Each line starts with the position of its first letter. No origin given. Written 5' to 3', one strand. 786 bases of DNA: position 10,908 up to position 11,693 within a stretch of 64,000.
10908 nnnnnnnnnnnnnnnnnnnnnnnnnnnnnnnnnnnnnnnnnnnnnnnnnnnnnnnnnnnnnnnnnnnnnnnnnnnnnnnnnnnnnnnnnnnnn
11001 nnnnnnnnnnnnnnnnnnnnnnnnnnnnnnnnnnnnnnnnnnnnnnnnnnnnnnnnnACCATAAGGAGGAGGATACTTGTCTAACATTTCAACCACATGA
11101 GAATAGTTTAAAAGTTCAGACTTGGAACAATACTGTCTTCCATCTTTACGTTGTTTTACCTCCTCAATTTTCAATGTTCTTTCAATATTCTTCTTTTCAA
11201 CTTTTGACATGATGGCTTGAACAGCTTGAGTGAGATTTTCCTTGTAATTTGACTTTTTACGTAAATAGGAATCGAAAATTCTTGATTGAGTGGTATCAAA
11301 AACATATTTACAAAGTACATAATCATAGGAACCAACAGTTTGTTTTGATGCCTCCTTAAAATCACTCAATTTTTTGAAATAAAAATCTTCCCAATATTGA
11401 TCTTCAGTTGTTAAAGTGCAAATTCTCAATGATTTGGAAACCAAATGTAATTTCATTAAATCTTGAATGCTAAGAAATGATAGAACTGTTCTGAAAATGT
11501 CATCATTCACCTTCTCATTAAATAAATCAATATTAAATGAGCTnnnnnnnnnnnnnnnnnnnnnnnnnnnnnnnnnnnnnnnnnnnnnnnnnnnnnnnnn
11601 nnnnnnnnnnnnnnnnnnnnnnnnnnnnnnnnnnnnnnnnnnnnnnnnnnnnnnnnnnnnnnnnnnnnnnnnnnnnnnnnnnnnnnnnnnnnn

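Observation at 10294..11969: F-box/Kelch-Rho GTPase fusion whose switch-II region is split into 10-nt and 13-nt micro-exons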

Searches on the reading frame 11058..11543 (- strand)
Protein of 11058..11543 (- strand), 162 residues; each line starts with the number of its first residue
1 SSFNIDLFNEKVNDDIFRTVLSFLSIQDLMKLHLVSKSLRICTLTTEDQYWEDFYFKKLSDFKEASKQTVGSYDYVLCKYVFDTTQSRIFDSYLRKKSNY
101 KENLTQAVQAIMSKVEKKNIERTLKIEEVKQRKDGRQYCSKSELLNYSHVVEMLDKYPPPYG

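Call 61: search_solved_structures(query=A4, max_evalue=1, show_alignments=2)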
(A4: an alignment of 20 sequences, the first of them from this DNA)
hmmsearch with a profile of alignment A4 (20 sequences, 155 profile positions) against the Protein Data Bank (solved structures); distinct sequences matched with E-value up to 1: 12.
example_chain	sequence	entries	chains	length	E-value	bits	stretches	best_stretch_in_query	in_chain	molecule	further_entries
9kbd_C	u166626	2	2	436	6.3e-06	29.5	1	10-69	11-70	F-box only protein 3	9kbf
6vcd_B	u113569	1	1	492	0.0069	19.6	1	16-55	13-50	F-box/LRR-repeat protein 5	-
1aep_A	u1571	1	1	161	0.12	15.6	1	61-151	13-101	APOLIPOPHORIN III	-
6m90_A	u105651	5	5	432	0.12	15.5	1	15-53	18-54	F-box/WD repeat-containing protein 1A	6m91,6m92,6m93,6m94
1p22_A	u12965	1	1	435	0.13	15.5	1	15-53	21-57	F-box/WD-repeat protein 1A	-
6ttu_T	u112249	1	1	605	0.14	15.4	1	15-53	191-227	F-box/WD repeat-containing protein 1A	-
1ls4_A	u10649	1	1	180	0.14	15.3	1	61-151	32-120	Apolipophorin-III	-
9vg2_A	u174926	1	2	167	0.35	14.1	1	31-116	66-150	MarR-family transcriptional regulator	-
9jkb_C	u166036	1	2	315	0.49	13.6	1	15-36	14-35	F-box only protein 4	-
5ibk_B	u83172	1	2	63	0.64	13.2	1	16-52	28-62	F-box/WD repeat-containing protein 7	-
3l2o_B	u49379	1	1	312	0.7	13.1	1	15-36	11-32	F-box only protein 4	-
6wnx_A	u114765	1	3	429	0.78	13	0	14-40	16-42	F-box/WD repeat-containing protein 11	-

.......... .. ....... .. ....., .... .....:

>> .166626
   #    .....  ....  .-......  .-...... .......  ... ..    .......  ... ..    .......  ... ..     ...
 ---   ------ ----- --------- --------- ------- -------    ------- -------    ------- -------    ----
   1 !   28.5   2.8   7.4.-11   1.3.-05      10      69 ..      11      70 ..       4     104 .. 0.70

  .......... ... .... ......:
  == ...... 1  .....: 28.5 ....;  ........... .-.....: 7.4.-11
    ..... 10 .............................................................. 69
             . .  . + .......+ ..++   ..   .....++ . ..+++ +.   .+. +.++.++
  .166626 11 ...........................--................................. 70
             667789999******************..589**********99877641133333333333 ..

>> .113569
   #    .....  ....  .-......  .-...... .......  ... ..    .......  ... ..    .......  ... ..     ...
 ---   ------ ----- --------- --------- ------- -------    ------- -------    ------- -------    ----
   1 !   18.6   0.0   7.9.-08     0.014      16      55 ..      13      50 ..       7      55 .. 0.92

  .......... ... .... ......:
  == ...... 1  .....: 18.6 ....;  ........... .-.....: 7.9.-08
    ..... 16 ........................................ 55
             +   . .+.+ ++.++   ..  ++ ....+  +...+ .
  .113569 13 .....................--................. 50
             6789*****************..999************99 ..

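Call 64: predict_structure(alignment_id=A4)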
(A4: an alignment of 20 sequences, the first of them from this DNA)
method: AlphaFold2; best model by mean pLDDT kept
length: 162 residues; sequences in the alignment: 20
mean_pLDDT: 88.0   pTM: 0.67
mean pLDDT of the five models: 88.0, 88.0, 85.6, 84.9, 75.3
residues with pLDDT >= 90: 107; 70-90: 38; 50-70: 16; < 50: 1
segments of 3 or more residues with pLDDT < 50: none
pLDDT, mean of each block of 10 residues (from residue 1): 86 92 93 89 92 96 95 95 94 96 95 94 88 71 73 66 51
secondary structure, 60 per line:
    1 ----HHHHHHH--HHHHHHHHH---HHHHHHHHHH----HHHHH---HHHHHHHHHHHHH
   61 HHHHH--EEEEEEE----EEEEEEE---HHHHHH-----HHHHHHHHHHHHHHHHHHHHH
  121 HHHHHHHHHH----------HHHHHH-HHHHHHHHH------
elements in order: H5-11 H14-22 H26-35 H40-44 H48-65 E68-74 E79-85 H89-94 H100-130 H141-146 H148-156

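Call 66: fold_search(model_id=the predicted structure, library=pdb)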
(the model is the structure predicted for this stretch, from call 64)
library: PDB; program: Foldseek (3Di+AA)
matches with E <= 10: 235; with E <= 0.001: 0
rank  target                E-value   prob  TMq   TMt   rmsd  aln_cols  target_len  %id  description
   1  7x3k_B                9.2e-01  0.06  0.14  0.07  22.2       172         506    8  Cryo-EM structure of RAC in the State C2 RNC-RAC complex (released 2022-06-29)
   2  3ves                  1.1e+00  0.14  0.14  0.05  11.6        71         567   17  Crystal structure of the O-carbamoyltransferase TobZ in complex with AMPCPP and carbamoyl phosphate (released 2012-01-25)
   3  7w5z_C3               1.2e+00  0.11  0.17  0.07  16.6        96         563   17  Cryo-EM structure of Tetrahymena thermophila mitochondrial complex IV, composite dimer model (released 2022-04-06)
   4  8b6h_DC               1.4e+00  0.11  0.17  0.07  17.0        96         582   14  Cryo-EM structure of cytochrome c oxidase dimer (complex IV) from respiratory supercomplex of Tetrahymena thermophila (released 2023-03-29)
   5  4c0g_C                1.5e+00  0.23  0.19  0.31  16.4        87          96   13  Structure of the NOT-box domain of human CNOT3 (released 2013-10-09)
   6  6n2g_C                1.5e+00  0.13  0.14  0.09   9.6        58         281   19  Crystal structure of Caenorhabditis elegans NAP1 (released 2019-01-30)
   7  3vf4                  1.8e+00  0.11  0.15  0.06  11.4        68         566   20  Crystal structure of the O-carbamoyltransferase TobZ S530A variant in complex with carbamoyl phosphate and ADP (released 2012-01-25)
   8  6o60_C                2.0e+00  0.51  0.26  0.12   4.7        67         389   18  Crystal structure of GGTase3-FBXL2-SKP1 complex (released 2019-06-26)
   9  4c0d_B                2.0e+00  0.16  0.15  0.13  16.5        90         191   10  Structure of the NOT module of the human CCR4-NOT complex (CNOT1-CNOT2-CNOT3) (released 2013-10-09)
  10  6pln_B                2.0e+00  0.06  0.14  0.20  19.7       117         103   12  X-ray crystal structure of Pyrococcus furiosus general transcription factor TFE-alpha (released 2020-07-08)
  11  3ver                  2.1e+00  0.10  0.14  0.06  11.3        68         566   20  Crystal structure of the O-carbamoyltransferase TobZ in complex with carbamoyl adenylate intermediate (released 2012-01-25)
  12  6n55_F                2.3e+00  0.18  0.11  0.09  10.0        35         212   20  Crystal structure of human uridine-cytidine kinase 2 complexed with 2'-azidouridine (released 2019-11-27)
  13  9hlz_SS               2.3e+00  0.08  0.13  0.10  18.1       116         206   13  Translational activators Aep1, Aep2 and Atp25 in complex with mRNA and the yeast mitochondrial ribosome (released 2025-12-17)
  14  9ut8_B                2.4e+00  0.10  0.20  0.06   9.7        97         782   11  The full-length human sweet taste receptor TAS1R2 and TAS1R3 in the apo state (released 2025-07-16)
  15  6nr8_4                2.4e+00  0.07  0.18  0.25  22.5       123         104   15  hTRiC-hPFD Class6 (released 2019-06-19)
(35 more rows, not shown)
